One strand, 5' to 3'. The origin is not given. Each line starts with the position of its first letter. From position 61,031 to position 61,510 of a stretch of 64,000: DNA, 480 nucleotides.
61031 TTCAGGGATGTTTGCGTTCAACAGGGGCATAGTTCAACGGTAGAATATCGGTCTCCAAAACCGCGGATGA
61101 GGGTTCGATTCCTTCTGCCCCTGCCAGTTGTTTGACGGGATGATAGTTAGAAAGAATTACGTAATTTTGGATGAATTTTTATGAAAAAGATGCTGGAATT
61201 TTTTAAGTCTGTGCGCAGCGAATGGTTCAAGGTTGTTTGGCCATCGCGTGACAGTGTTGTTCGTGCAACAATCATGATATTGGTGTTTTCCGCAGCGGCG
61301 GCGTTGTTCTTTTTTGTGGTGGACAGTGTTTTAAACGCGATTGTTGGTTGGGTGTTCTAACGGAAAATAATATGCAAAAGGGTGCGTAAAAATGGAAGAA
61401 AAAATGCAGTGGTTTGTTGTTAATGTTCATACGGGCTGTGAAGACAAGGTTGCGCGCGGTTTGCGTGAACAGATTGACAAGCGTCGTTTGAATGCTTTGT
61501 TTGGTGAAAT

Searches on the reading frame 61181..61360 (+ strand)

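Call 84: search_protein_families(library=ncbifam, proteins=[window:61181-61360:+], max_evalue=0.01)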
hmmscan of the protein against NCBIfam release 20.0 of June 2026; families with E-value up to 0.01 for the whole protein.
window:61181-61360:+ (59 aa): 12 families
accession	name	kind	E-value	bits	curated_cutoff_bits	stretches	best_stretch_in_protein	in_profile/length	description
TIGR00964.1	secE_bact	equivalog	1.9e-16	59.7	27.55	1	5-59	2-56/57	preprotein translocase subunit SecE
NF004379.0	PRK05740.2-5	equivalog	2.9e-09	36.8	150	1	2-58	66-122/127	preprotein translocase subunit SecE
NF004376.0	PRK05740.2-1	equivalog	4.4e-09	36.3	162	1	2-56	77-131/138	preprotein translocase subunit SecE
NF004372.0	PRK05740.1-2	equivalog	5.9e-08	32.9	134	1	2-57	64-119/123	preprotein translocase subunit SecE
NF004371.0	PRK05740.1-1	equivalog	8.5e-08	32.4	109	1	2-55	65-118/126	preprotein translocase subunit SecE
NF004378.0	PRK05740.2-4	equivalog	1.5e-07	31.7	171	1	3-57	65-119/122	preprotein translocase subunit SecE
NF004373.0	PRK05740.1-3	equivalog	7.1e-07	29.1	154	1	3-57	93-147/150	preprotein translocase subunit SecE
NF004380.0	PRK05740.2-6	equivalog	2.4e-06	27.5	194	1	2-52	63-113/123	preprotein translocase subunit SecE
NF004374.0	PRK05740.1-5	equivalog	7.9e-06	25.9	180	1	2-57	66-121/127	preprotein translocase subunit SecE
NF004375.0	PRK05740.1-6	equivalog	5.6e-05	23.3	177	1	4-58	79-133/136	preprotein translocase subunit SecE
NF005783.0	PRK07597.9-4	equivalog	0.0005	20.4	127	1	3-41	51-89/109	preprotein translocase subunit SecE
NF005782.0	PRK07597.9-1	equivalog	0.0042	17.5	201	1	6-48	110-152/164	preprotein translocase subunit SecE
